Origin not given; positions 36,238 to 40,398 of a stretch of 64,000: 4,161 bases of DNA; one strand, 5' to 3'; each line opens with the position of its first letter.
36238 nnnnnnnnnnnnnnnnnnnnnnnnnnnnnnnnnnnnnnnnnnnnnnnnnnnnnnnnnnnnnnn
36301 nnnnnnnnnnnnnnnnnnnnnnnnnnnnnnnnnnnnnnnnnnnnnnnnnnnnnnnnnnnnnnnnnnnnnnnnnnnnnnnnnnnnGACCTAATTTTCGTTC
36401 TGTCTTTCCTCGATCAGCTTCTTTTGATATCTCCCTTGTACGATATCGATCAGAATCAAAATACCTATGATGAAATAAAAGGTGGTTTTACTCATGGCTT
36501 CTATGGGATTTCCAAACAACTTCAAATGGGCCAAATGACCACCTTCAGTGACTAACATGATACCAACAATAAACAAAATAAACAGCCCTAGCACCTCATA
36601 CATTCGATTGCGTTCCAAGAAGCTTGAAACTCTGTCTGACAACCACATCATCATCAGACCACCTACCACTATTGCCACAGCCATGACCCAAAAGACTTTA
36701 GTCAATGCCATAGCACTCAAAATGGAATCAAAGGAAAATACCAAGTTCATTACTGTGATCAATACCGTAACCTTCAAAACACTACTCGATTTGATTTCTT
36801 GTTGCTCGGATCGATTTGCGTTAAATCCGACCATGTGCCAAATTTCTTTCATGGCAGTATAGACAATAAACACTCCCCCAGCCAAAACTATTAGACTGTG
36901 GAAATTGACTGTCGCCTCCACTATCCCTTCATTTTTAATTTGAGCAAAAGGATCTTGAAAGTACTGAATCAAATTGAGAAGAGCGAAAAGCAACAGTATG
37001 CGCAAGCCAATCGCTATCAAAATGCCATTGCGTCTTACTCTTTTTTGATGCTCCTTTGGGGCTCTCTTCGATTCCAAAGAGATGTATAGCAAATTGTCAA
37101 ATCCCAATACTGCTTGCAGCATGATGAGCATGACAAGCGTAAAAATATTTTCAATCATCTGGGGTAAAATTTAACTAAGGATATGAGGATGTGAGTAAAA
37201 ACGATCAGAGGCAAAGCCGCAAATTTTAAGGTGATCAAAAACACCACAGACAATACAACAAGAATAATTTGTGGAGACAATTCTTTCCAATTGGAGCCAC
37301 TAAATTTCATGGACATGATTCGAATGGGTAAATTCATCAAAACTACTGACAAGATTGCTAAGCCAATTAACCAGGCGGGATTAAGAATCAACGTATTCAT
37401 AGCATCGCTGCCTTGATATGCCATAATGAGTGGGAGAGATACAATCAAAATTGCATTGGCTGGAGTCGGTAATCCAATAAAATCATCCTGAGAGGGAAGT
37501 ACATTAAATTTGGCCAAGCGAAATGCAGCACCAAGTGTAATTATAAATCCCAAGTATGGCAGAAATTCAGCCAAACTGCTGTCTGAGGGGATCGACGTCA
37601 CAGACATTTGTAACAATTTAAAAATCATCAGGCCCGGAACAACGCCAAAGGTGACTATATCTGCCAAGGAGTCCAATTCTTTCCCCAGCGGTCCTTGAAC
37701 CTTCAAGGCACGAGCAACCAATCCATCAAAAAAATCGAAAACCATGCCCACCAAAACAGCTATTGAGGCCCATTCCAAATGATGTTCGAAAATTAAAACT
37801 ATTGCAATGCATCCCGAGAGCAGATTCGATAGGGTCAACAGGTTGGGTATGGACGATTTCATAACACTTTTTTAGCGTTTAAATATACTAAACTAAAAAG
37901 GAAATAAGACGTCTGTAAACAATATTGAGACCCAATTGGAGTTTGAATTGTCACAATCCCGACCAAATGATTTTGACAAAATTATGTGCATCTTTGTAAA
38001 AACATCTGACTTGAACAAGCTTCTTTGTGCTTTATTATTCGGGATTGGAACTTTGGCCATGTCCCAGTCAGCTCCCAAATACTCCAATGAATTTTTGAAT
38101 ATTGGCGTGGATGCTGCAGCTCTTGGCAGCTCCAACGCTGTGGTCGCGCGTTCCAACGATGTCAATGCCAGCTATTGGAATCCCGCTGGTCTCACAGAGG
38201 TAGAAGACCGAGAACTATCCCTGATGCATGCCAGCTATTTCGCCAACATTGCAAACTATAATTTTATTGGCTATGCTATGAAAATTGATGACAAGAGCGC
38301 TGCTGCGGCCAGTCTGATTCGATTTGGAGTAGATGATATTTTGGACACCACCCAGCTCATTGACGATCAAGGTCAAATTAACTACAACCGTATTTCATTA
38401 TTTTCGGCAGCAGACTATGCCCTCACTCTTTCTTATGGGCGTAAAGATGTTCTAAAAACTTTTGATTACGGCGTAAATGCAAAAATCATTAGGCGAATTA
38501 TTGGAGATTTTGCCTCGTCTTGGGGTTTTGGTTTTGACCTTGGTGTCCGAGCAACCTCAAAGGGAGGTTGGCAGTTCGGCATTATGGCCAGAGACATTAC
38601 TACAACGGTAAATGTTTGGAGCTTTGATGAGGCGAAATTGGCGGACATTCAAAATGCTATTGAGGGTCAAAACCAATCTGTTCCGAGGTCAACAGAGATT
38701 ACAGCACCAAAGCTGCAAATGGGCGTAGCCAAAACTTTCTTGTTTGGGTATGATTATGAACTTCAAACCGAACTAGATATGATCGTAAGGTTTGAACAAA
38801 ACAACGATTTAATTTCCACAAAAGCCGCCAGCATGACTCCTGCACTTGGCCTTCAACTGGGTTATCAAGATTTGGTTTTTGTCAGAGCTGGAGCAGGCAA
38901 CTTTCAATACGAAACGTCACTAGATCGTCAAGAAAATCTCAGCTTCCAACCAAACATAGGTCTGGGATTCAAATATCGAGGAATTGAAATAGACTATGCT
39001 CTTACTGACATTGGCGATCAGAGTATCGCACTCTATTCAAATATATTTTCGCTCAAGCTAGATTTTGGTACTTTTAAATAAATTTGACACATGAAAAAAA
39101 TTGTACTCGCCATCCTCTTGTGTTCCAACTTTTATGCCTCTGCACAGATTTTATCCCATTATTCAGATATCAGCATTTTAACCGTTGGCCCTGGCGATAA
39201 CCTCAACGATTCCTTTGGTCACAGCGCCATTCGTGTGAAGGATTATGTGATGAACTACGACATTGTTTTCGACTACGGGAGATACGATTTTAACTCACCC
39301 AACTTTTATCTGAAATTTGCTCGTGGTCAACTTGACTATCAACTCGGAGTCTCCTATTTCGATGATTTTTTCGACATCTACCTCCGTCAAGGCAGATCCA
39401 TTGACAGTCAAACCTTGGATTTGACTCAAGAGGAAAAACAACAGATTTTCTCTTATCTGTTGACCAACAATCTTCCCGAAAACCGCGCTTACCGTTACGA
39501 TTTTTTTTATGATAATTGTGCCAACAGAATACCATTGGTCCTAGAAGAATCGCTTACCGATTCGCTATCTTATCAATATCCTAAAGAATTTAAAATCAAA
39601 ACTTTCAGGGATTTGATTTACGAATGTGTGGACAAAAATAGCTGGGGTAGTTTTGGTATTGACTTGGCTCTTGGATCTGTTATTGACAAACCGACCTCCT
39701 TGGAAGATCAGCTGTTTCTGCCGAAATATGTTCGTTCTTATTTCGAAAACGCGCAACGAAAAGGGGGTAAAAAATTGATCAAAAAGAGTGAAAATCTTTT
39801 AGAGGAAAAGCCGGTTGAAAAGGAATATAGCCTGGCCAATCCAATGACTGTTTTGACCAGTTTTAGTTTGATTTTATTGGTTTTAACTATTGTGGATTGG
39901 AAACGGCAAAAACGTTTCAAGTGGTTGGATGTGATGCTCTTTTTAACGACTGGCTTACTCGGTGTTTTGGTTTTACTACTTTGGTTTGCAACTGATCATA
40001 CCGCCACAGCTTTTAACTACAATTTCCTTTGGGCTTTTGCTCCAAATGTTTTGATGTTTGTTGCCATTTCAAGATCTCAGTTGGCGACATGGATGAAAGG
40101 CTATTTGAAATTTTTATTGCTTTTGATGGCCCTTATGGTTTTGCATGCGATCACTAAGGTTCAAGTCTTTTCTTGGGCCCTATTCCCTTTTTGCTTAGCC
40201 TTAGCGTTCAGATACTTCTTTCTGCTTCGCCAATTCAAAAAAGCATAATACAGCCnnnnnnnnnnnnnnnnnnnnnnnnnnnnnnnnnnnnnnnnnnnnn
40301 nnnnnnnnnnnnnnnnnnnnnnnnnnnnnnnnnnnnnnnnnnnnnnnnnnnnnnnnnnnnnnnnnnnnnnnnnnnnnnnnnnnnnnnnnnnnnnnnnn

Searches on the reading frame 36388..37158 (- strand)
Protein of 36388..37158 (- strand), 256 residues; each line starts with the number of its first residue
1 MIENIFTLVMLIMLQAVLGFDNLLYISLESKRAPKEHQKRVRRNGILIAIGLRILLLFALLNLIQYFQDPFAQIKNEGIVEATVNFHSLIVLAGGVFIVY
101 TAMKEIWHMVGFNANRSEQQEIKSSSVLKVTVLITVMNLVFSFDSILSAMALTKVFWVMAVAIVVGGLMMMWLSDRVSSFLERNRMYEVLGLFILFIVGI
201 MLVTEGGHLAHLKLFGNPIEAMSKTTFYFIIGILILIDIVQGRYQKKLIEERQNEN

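Call 49: search_protein_families(library=pfam, proteins=[window:36388-37158:-], max_evalue=0.00001)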
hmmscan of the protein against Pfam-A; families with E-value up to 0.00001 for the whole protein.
window:36388-37158:- (256 aa): 1 family
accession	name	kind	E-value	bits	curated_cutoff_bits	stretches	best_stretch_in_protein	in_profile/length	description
PF03741.22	TerC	-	3.6e-40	138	27.8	1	10-205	2-177/178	Integral membrane protein TerC family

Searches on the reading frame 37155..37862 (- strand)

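Call 49: search_protein_families(library=pfam, proteins=[window:37155-37862:-], max_evalue=0.00001)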
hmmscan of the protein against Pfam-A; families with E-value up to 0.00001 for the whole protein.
window:37155-37862:- (235 aa): 1 family
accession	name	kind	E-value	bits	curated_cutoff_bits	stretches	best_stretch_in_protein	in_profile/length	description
PF01066.26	CDP-OH_P_transf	-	2.6e-16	60.8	22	1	5-161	3-138/152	CDP-alcohol phosphatidyltransferase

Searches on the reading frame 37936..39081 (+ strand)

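Call 49: search_protein_families(library=pfam, proteins=[window:37936-39081:+], max_evalue=0.00001)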
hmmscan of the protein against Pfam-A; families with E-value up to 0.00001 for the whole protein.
window:37936-39081:+ (381 aa): 1 family
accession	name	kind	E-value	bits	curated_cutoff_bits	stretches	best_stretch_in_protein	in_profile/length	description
PF19572.5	PorV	-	2.6e-08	34.1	27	1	52-167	14-131/243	Type IX secretion system protein PorV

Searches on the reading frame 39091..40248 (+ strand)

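Call 49: search_protein_families(library=pfam, proteins=[window:39091-40248:+], max_evalue=0.00001)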
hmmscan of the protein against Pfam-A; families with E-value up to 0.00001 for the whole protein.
window:39091-40248:+ (385 aa): 2 families
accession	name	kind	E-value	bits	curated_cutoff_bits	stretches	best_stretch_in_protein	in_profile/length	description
PF25221.1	5TMH_Lnb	-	6.7e-26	91.5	25.2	1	245-383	3-142/144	Lnb transmembrane domain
PF13387.12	Lnb_N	-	2.1e-22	80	22.2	1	27-162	16-158/175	Lnb N-terminal periplasmic domain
